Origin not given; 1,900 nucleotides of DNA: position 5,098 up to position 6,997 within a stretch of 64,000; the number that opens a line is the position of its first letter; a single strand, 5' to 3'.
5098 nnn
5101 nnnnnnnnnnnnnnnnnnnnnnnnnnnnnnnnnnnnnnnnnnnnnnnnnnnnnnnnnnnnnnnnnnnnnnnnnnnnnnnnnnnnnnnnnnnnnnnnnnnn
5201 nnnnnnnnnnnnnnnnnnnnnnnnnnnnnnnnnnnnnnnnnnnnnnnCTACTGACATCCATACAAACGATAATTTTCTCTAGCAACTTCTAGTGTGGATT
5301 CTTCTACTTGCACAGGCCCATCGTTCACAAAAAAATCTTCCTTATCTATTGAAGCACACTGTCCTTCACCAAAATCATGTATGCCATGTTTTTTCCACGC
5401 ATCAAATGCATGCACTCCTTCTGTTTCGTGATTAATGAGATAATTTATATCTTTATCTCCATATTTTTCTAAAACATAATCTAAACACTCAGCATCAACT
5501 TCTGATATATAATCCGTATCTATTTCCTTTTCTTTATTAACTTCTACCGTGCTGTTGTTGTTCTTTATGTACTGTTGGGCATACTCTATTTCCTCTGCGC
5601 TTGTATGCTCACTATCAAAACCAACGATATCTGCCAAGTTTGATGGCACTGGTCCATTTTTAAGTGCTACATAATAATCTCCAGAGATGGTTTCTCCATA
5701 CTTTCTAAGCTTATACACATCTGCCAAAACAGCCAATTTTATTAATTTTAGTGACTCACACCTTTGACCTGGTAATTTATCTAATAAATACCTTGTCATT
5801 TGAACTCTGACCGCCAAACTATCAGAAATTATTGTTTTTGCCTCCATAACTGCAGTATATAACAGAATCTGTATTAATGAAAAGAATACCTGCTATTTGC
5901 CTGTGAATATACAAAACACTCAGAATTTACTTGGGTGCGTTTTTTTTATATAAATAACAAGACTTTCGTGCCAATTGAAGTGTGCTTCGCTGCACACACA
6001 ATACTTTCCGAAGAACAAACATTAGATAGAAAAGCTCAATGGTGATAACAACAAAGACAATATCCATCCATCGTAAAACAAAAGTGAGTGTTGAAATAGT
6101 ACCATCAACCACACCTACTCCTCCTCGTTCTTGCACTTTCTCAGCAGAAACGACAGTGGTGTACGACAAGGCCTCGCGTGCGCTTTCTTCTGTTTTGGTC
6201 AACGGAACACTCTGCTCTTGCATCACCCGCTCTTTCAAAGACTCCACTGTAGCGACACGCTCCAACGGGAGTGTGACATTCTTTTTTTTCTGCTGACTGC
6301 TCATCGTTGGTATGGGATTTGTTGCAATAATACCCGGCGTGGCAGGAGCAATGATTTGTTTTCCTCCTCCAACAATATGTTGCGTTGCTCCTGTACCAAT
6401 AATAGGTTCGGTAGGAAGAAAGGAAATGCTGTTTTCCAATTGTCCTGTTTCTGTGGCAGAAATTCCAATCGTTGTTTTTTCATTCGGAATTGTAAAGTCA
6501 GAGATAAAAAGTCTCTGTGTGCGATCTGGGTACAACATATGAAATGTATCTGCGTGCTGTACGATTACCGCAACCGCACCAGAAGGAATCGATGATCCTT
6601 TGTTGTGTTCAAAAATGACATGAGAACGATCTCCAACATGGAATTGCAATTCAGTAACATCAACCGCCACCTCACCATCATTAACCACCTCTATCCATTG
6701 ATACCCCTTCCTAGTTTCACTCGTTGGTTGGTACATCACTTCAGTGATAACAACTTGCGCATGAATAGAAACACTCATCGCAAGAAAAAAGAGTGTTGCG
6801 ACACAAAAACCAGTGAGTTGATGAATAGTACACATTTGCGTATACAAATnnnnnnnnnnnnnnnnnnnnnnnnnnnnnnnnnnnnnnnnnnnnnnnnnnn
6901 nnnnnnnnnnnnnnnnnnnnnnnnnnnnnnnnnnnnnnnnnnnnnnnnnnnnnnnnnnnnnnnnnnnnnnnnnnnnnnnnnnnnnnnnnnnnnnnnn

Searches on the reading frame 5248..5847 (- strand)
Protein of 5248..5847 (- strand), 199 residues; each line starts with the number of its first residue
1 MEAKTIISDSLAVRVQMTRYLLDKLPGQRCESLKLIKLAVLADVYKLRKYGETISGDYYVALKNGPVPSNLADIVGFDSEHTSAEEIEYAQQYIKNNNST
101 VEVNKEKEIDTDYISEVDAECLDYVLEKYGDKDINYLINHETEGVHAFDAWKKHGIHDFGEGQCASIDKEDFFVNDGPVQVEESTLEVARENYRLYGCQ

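Call 3: search_protein_families(library=pfam, proteins=[window:5248-5847:-], max_evalue=0.01)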
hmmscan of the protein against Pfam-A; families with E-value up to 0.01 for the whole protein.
window:5248-5847:- (199 aa): 1 family
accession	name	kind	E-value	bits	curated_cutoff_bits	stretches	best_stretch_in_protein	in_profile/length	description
PF13274.11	SocA_Panacea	-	8.9e-16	59.3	25.7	1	35-140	1-105/113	Antitoxin SocA-like, Panacea domain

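Call 78: search_protein_families(library=phrogs, proteins=[window:5248-5847:-], max_evalue=0.001)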
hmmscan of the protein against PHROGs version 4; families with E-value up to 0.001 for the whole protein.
window:5248-5847:- (199 aa): 3 families
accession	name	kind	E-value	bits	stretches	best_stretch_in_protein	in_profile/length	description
phrog_1281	-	unknown function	5.1e-10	40.3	1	16-172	12-146/195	-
phrog_37838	-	unknown function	3.3e-05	25.2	1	48-122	3-82/87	-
phrog_10390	-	unknown function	0.00023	21.8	1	18-136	155-259/299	-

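Call 79: search_protein_families(library=padloc, proteins=[window:5248-5847:-], max_evalue=0.001)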
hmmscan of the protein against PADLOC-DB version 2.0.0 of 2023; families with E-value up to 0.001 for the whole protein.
window:5248-5847:- (199 aa): 0 families

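Call 100: search_protein_families(library=pfam, proteins=[L134:3-365:+, L134:2866-3234:+, L134:3938-4390:+, L134:4475-5266:+], max_evalue=0.01)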
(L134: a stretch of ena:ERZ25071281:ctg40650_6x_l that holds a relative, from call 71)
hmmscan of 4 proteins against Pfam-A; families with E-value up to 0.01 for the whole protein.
L134:3-365:+ (120 aa): 4 families
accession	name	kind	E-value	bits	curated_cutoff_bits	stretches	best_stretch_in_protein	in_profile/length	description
PF01844.29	HNH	-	7.7e-14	52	21.4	1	75-118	1-45/47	HNH endonuclease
PF14279.12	HNH_5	-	9.3e-10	38.7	27.5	1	75-117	1-43/56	HNH endonuclease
PF24042.1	DUF7351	-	0.0027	17.9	31.2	1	44-119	38-106/177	Domain of unknown function (DUF7351)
PF02945.21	Endonuclease_7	-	0.0085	16.4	23.6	0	60-116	11-62/82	Recombination endonuclease VII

L134:2866-3234:+ (122 aa): 0 families

L134:3938-4390:+ (150 aa): 0 families

L134:4475-5266:+ (263 aa): 0 families

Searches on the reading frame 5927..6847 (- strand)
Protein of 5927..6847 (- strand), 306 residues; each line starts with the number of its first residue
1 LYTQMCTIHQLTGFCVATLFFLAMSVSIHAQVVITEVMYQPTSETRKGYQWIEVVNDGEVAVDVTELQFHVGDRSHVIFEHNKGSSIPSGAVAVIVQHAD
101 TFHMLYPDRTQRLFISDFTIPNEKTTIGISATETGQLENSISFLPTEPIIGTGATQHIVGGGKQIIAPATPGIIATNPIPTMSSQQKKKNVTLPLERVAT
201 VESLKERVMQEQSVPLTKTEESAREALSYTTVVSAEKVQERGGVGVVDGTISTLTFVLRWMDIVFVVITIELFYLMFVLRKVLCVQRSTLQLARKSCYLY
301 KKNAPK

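Call 3: search_protein_families(library=pfam, proteins=[window:5927-6847:-], max_evalue=0.01)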
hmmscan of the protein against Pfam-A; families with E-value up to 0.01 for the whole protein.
window:5927-6847:- (306 aa): 1 family
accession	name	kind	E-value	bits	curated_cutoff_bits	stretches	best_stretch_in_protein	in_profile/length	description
PF00932.25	LTD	-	4.2e-08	34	34.3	1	29-109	5-74/109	Lamin Tail Domain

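Call 6: search_protein_families(library=ncbifam, proteins=[window:5927-6847:-], max_evalue=0.01)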
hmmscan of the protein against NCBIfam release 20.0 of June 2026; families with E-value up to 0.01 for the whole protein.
window:5927-6847:- (306 aa): 0 families

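Call 65: list_cluster_members(proteins=[P0001, P0002, P0005, window:5927-6847:-, window:10918-12171:-])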
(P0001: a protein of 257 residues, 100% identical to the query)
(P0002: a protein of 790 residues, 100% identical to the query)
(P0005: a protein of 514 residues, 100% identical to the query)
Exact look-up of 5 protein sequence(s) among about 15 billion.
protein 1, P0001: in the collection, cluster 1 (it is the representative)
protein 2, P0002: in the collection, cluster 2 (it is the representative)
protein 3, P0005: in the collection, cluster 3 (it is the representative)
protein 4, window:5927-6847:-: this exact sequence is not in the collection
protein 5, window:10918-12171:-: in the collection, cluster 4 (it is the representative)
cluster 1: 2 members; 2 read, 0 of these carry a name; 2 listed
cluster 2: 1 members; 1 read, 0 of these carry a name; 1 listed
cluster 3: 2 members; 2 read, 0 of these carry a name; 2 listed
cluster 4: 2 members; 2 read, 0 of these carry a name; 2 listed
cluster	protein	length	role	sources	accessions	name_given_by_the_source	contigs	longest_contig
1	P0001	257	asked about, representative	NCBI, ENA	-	-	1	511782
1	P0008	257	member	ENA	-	-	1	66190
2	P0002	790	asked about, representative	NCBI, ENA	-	-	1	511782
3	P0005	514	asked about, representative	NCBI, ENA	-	-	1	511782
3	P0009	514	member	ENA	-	-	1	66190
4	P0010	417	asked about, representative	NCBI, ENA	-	-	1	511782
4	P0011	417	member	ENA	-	-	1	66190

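Call 69: search_protein_families(library=pfam, proteins=[L133:11015-12019:+, L133:12027-12443:+], max_evalue=0.01)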
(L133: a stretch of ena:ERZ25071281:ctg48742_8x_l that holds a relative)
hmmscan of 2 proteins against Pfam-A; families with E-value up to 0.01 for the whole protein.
L133:11015-12019:+ (334 aa): 2 families
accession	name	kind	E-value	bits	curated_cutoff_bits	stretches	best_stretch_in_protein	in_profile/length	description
PF13651.11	EcoRI_methylase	-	1.6e-119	399.7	26.4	1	9-331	1-343/345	Adenine-specific methyltransferase EcoRI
PF05175.20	MTS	-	0.0062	16.6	23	0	114-170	53-113/170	Methyltransferase small domain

L133:12027-12443:+ (139 aa): 1 family
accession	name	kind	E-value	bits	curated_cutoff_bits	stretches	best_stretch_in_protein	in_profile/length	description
PF03235.19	GmrSD_N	-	3.2e-15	57.2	33.2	1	33-112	12-105/199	GmrSD restriction endonuclease, N-terminal domain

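Call 71: find_encoding_contigs(protein=P0013, flank=10000, max_places=3)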
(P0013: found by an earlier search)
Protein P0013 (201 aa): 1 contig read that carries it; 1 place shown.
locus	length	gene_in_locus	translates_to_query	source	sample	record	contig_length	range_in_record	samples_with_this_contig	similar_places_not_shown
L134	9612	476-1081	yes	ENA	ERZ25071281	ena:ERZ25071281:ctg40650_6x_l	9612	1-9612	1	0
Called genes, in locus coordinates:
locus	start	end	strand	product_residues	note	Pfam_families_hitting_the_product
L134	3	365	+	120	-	?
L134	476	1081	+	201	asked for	PF13274:SocA_Panacea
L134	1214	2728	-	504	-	PF02511:Thy1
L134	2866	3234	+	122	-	-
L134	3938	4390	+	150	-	-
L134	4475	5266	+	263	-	-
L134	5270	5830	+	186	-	-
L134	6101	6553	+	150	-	-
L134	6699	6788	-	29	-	-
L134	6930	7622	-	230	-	-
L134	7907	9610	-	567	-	?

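Call 78: search_protein_families(library=phrogs, proteins=[window:5927-6847:-], max_evalue=0.001)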
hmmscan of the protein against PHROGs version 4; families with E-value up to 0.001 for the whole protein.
window:5927-6847:- (306 aa): 0 families

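Call 79: search_protein_families(library=padloc, proteins=[window:5927-6847:-], max_evalue=0.001)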
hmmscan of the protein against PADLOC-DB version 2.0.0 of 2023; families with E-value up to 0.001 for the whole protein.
window:5927-6847:- (306 aa): 0 families

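Call 100: search_protein_families(library=pfam, proteins=[L134:3-365:+, L134:2866-3234:+, L134:3938-4390:+, L134:4475-5266:+], max_evalue=0.01)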
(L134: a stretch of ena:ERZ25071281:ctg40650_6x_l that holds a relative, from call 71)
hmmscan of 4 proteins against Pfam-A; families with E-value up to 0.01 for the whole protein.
L134:3-365:+ (120 aa): 4 families
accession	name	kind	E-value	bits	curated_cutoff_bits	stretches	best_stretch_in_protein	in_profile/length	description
PF01844.29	HNH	-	7.7e-14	52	21.4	1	75-118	1-45/47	HNH endonuclease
PF14279.12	HNH_5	-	9.3e-10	38.7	27.5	1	75-117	1-43/56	HNH endonuclease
PF24042.1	DUF7351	-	0.0027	17.9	31.2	1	44-119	38-106/177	Domain of unknown function (DUF7351)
PF02945.21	Endonuclease_7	-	0.0085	16.4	23.6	0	60-116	11-62/82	Recombination endonuclease VII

L134:2866-3234:+ (122 aa): 0 families

L134:3938-4390:+ (150 aa): 0 families

L134:4475-5266:+ (263 aa): 0 families

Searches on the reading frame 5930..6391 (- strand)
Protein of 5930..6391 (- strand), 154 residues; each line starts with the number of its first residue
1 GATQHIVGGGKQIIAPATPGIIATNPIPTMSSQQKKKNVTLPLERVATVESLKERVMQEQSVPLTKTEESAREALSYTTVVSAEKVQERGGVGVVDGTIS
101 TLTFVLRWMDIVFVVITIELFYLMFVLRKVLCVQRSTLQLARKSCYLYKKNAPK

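Call 52: search_protein_families(library=pfam, proteins=[window:5930-6391:-], max_evalue=5)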
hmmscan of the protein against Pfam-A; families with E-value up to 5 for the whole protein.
seq(154 aa): 1 family
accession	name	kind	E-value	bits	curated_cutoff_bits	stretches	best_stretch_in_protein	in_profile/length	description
PF00240.29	ubiquitin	-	0.037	14.2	25.4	1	34-64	6-36/72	Ubiquitin family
